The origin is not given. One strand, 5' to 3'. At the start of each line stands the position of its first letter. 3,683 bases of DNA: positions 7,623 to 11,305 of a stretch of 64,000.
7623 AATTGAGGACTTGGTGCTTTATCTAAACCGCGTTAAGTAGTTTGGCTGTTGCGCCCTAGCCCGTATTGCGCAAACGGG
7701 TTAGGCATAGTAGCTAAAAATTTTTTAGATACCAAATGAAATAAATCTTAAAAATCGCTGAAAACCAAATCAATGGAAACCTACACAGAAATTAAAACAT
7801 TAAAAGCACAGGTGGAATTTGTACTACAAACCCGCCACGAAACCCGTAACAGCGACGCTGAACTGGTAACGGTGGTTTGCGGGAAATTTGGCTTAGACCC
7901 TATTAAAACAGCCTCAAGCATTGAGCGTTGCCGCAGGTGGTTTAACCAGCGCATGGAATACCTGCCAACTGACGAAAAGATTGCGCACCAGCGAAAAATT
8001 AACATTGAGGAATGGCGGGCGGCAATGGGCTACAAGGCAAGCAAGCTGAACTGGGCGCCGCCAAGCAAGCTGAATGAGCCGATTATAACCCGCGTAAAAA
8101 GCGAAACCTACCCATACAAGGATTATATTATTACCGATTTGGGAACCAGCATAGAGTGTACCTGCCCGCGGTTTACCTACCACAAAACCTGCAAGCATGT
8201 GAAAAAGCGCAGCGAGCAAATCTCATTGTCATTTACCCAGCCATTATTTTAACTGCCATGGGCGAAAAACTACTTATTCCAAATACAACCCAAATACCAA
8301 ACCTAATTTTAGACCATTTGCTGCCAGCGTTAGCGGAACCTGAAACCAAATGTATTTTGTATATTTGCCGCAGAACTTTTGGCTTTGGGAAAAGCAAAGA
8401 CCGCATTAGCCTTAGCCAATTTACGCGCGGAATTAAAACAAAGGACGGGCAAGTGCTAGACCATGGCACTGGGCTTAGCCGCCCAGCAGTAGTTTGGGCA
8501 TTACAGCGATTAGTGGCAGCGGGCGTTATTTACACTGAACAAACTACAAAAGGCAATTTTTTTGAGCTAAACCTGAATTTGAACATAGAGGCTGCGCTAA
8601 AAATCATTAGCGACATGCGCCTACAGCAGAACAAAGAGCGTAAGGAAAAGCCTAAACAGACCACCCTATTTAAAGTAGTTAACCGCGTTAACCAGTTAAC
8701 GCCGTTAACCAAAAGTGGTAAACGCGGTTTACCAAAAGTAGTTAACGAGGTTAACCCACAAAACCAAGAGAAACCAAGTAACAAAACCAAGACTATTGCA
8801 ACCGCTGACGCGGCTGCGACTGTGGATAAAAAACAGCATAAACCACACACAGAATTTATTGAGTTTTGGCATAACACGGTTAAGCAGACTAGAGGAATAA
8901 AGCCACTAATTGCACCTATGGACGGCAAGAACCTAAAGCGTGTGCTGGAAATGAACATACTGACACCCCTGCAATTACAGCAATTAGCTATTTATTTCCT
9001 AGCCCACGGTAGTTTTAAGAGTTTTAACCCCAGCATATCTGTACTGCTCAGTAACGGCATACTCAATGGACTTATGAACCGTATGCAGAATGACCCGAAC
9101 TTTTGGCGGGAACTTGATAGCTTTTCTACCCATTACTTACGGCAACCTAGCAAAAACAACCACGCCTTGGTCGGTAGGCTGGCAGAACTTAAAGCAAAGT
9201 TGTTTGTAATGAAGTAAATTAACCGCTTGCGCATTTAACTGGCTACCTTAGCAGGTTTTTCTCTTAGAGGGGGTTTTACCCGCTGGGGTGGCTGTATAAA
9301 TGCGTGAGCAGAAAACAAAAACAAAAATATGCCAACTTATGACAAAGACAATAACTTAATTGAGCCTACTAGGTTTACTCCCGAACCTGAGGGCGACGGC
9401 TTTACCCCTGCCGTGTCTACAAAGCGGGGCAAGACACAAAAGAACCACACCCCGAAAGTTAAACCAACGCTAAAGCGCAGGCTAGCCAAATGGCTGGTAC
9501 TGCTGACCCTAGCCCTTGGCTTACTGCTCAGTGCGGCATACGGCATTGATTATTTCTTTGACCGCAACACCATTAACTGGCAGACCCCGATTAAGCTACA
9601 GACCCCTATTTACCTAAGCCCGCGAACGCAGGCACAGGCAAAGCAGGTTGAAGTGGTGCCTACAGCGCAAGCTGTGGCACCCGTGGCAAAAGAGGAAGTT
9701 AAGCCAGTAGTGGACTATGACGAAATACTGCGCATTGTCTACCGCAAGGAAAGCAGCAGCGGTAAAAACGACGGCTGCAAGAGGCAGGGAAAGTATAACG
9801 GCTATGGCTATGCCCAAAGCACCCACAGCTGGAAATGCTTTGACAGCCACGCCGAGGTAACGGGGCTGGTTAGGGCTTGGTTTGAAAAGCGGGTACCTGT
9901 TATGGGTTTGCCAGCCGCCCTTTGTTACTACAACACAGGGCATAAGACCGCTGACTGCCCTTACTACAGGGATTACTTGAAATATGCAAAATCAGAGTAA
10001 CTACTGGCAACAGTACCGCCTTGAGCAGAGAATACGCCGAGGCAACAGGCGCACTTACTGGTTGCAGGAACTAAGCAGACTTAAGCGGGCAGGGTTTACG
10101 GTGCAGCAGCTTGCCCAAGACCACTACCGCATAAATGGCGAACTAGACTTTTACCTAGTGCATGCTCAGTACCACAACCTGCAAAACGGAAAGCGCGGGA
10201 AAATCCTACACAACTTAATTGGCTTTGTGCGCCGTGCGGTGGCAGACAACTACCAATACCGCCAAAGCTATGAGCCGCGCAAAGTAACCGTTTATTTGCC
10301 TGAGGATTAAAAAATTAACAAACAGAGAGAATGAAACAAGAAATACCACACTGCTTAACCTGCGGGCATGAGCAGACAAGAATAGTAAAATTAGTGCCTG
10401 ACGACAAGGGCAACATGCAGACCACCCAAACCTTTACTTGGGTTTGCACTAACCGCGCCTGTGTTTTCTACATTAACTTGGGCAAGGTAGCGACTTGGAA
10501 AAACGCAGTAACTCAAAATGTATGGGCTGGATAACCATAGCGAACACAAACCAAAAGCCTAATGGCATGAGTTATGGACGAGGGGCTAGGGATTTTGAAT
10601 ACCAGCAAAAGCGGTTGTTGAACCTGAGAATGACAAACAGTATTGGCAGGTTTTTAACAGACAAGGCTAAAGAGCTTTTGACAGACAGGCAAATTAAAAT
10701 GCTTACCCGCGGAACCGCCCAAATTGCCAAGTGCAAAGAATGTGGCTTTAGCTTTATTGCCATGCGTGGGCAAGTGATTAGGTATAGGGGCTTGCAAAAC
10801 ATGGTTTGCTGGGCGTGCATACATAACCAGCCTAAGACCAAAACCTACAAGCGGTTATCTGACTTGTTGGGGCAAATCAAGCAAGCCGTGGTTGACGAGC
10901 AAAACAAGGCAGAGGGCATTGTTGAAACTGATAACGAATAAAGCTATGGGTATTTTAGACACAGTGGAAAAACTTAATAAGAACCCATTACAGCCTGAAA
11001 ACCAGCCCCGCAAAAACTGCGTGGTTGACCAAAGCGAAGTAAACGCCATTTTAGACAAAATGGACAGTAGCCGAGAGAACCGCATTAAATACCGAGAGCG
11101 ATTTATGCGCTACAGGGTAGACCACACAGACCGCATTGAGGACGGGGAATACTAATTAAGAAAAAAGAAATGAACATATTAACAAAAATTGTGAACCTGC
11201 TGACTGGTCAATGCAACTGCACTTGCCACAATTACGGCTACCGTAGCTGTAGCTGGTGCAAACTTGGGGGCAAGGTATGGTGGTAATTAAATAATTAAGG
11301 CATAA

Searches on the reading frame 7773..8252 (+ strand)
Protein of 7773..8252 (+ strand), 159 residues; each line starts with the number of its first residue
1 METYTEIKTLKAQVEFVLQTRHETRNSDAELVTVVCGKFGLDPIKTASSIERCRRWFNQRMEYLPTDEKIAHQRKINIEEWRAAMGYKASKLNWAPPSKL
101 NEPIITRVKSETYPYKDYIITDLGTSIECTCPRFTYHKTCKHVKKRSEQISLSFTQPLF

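Call 9: search_protein_families(library=pfam, proteins=[window:7773-8252:+], max_evalue=0.1)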
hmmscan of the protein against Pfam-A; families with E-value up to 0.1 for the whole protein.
window:7773-8252:+ (159 aa): 2 families
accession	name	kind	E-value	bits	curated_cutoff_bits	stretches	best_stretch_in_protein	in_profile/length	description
PF04434.22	SWIM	-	0.00074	19.4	19.6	1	126-143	12-30/38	SWIM zinc finger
PF04539.22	Sigma70_r3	-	0.037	14.6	25.3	1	48-86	4-42/78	Sigma-70 region 3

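Call 10: search_protein_families(library=phrogs, proteins=[window:7773-8252:+], max_evalue=0.1)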
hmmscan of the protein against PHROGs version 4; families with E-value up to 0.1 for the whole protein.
window:7773-8252:+ (159 aa): 2 families
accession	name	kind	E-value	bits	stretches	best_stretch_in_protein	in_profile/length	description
phrog_24961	-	unknown function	0.0053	17.3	1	7-92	4-93/234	-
phrog_30559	-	unknown function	0.034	15.2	0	13-83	18-86/154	-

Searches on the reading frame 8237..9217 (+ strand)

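Call 9: search_protein_families(library=pfam, proteins=[window:8237-9217:+], max_evalue=0.1)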
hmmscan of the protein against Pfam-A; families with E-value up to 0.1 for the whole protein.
window:8237-9217:+ (326 aa): 1 family
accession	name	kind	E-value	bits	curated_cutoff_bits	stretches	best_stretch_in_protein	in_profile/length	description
PF04492.19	Phage_rep_O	-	1.9e-07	32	28.7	1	18-103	10-84/95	Bacteriophage replication protein O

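Call 10: search_protein_families(library=phrogs, proteins=[window:8237-9217:+], max_evalue=0.1)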
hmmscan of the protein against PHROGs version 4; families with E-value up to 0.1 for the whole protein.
window:8237-9217:+ (326 aa): 10 families
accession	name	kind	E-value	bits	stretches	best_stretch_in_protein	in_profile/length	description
phrog_678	-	DNA, RNA and nucleotide metabolism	1.3e-14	55.5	1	14-191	29-205/346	replication initiation O-like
phrog_18020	-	DNA, RNA and nucleotide metabolism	2.1e-14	54.9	1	13-123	10-100/248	replication initiation O-like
phrog_21732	-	unknown function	1e-09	39.3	1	14-117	5-97/360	-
phrog_277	-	DNA, RNA and nucleotide metabolism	2.7e-07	31.1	1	21-198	33-183/318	replication initiation O-like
phrog_2365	-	DNA, RNA and nucleotide metabolism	4.4e-05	24.6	1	22-192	34-174/232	replication initiation O-like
phrog_1032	-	DNA, RNA and nucleotide metabolism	0.00048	21.2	1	76-246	45-182/281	replication initiation protein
phrog_270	-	DNA, RNA and nucleotide metabolism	0.0018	18.7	1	77-212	76-184/383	replication initiation protein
phrog_391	-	DNA, RNA and nucleotide metabolism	0.0091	16.7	1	73-204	42-173/298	replication initiation O-like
phrog_5810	-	DNA, RNA and nucleotide metabolism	0.023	15.3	1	22-219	4-186/268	replication initiation protein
phrog_9704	-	unknown function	0.045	14.6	1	120-201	69-148/151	-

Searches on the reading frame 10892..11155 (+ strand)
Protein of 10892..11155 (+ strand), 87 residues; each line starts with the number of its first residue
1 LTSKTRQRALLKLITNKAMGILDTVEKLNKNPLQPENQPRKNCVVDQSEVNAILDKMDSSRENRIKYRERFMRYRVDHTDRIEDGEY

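Call 47: search_protein_families(library=pfam, proteins=[window:10892-11155:+], max_evalue=0.05)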
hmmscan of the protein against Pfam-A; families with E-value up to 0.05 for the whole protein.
window:10892-11155:+ (87 aa): 1 family
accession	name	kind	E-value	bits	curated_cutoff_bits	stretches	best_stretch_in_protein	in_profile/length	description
PF13499.12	EF-hand_7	-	0.049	14.4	30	0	41-69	33-61/67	EF-hand domain pair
